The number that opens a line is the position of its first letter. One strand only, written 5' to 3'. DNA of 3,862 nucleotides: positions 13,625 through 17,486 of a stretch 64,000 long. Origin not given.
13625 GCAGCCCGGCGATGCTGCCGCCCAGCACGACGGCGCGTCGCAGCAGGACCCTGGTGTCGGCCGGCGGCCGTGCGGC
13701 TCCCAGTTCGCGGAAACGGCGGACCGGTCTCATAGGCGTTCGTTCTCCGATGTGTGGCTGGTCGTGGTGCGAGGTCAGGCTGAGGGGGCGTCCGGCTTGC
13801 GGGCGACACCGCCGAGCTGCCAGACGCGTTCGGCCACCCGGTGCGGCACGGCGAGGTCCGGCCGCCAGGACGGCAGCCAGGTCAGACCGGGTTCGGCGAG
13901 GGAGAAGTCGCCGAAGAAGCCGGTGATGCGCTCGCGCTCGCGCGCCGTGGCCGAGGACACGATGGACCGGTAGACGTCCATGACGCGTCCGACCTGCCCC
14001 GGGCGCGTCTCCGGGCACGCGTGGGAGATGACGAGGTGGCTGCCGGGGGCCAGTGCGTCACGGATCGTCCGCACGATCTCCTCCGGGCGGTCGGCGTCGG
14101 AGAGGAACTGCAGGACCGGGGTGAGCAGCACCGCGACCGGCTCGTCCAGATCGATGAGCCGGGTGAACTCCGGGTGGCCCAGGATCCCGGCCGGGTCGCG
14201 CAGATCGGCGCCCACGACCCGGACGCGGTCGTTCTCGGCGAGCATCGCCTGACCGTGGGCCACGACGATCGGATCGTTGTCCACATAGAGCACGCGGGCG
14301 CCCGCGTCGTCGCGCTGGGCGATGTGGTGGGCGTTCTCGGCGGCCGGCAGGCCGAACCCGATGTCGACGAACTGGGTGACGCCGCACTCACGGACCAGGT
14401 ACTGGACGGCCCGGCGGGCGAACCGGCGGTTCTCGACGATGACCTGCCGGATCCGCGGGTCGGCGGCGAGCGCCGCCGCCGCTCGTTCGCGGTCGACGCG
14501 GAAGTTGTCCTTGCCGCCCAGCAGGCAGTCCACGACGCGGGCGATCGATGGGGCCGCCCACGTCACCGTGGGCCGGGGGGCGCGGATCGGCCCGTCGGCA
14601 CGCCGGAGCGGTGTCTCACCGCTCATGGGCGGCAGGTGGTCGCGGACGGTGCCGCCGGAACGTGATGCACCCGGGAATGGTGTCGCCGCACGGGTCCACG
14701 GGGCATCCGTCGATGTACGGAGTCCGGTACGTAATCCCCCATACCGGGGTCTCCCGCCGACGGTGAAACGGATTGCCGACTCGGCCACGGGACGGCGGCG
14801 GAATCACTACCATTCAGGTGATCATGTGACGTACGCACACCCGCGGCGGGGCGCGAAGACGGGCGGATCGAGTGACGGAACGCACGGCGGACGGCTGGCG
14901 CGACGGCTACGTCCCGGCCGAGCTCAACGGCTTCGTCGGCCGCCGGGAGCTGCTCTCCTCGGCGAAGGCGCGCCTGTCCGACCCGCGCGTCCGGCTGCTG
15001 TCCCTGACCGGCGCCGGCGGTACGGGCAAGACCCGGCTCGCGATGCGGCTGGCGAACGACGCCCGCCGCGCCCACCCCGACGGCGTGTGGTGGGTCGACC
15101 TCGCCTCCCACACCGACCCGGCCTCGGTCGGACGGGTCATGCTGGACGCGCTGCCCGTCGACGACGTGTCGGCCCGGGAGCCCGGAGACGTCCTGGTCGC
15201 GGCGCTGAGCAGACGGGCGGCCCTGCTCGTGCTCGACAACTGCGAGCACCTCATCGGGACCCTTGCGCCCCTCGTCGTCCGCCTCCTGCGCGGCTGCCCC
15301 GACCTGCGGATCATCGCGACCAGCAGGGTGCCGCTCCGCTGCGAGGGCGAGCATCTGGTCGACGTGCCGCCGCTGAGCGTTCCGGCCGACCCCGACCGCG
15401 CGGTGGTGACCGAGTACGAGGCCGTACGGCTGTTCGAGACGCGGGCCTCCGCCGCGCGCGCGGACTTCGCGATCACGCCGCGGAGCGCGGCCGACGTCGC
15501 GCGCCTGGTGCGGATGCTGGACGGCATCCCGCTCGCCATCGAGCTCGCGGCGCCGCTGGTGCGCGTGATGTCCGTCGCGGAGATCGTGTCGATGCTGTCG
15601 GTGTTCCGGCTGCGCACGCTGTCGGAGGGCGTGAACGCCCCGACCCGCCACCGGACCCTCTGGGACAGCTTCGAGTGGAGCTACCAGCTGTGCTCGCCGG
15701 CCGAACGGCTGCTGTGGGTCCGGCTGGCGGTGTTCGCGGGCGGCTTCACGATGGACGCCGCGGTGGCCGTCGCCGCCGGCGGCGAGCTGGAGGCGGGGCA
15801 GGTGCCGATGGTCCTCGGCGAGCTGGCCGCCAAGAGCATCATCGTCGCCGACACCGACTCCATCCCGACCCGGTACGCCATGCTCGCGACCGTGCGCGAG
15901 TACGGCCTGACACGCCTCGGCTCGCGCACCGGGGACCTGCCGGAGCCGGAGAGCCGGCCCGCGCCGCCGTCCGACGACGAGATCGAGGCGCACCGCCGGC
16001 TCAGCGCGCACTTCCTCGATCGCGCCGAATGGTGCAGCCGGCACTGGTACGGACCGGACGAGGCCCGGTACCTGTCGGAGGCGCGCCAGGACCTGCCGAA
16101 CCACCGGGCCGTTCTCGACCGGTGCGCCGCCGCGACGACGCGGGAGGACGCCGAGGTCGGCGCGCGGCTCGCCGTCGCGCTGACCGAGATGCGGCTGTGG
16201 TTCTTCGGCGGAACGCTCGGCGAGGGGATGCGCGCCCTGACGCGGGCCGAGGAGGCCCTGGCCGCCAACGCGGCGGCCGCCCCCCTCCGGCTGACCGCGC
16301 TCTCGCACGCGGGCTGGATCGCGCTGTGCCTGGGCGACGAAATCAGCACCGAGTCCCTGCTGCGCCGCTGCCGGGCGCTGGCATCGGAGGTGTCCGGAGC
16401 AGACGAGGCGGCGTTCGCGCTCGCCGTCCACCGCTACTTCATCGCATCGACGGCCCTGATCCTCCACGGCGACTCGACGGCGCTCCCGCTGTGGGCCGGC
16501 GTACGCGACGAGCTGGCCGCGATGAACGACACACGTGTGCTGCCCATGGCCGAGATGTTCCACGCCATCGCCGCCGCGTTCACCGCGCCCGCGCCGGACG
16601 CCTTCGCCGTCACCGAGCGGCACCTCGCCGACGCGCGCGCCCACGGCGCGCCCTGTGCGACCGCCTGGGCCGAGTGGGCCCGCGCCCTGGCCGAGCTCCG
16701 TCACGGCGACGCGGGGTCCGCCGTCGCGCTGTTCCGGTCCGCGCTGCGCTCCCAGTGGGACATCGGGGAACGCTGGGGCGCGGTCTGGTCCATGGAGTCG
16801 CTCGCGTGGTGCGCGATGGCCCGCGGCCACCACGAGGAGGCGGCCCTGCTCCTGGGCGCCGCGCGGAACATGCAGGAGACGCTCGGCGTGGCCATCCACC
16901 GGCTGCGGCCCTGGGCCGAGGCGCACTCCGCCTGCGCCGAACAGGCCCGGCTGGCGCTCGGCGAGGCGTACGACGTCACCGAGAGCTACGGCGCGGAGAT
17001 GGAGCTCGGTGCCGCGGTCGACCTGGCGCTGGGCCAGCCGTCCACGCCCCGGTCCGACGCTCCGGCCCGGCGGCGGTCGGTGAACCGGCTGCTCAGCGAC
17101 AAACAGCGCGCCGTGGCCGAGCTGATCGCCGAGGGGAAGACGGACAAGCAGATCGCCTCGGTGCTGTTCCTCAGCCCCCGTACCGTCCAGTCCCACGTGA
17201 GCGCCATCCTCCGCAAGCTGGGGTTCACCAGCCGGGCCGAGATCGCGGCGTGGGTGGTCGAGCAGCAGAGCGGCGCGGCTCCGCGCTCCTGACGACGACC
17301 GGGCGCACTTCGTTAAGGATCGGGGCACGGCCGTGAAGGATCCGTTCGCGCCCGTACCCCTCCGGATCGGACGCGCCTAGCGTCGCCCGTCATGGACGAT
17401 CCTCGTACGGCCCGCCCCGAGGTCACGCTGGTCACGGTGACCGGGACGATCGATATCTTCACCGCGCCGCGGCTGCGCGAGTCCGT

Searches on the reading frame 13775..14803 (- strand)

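Call 6: search_protein_families(library=pfam, proteins=[window:13775-14803:-])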
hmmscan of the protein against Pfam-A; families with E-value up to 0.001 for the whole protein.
window:13775-14803:- (342 aa): 1 family
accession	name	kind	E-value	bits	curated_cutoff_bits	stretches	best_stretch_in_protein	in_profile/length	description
PF04672.18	Methyltransf_19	-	2.7e-82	276.7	26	1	81-337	9-268/268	S-adenosyl methyltransferase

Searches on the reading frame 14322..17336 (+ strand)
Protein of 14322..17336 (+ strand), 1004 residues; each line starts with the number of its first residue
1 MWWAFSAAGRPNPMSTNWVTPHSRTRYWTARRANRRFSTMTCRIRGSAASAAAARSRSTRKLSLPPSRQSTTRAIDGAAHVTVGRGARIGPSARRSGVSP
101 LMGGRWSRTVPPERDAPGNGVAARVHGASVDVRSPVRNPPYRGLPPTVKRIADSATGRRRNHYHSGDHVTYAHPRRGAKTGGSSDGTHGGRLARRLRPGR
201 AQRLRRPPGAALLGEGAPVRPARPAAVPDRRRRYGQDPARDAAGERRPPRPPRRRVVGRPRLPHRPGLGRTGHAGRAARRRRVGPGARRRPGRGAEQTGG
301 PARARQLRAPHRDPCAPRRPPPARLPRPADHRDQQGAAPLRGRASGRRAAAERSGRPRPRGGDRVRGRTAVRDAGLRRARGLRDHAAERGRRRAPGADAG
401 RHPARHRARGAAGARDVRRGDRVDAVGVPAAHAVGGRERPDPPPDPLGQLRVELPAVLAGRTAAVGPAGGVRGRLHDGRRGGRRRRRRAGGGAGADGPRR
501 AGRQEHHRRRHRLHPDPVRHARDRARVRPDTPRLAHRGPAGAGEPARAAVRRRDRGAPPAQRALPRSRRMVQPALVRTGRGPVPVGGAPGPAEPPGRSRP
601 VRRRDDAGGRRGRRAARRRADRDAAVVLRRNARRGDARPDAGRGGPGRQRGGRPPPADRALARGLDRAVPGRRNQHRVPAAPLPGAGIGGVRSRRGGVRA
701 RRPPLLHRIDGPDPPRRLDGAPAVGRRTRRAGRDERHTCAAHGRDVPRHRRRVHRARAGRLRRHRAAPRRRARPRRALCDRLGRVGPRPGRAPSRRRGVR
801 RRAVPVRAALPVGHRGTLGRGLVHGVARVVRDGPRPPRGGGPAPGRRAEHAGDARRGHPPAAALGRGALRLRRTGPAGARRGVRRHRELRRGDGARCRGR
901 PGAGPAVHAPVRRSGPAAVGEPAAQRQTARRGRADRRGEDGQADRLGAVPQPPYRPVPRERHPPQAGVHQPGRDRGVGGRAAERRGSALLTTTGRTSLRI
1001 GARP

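Call 4: search_protein_families(library=pfam, proteins=[window:14322-17336:+])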
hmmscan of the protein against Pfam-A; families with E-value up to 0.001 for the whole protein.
window:14322-17336:+ (1004 aa): 0 families

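Call 6: search_protein_families(library=pfam, proteins=[window:14830-17292:+])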
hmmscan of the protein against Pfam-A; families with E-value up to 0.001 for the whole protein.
window:14830-17292:+ (820 aa): 7 families
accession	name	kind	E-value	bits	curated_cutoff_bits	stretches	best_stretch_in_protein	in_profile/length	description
PF00196.25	GerE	-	4.2e-16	58.7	23.5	1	755-808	3-56/57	Bacterial regulatory proteins, luxR family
PF13401.12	AAA_22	-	2.8e-06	28.1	27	1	56-153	7-104/130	AAA domain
PF13191.12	AAA_16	-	6.3e-06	27.2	32.6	1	35-130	2-86/167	AAA ATPase domain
PF00931.28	NB-ARC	-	1.9e-05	24.5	23.5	1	44-138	7-109/248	NB-ARC domain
PF25199.1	nSTAND_NTPase5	-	5.6e-05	23.4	34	1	40-166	27-133/145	Novel STAND NTPase 5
PF13384.12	HTH_23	-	0.00039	20.6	24.6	0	759-789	6-37/50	Homeodomain-like domain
PF08281.18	Sigma70_r4_2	-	0.0008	19.4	25.7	0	755-797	11-54/54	Sigma-70, region 4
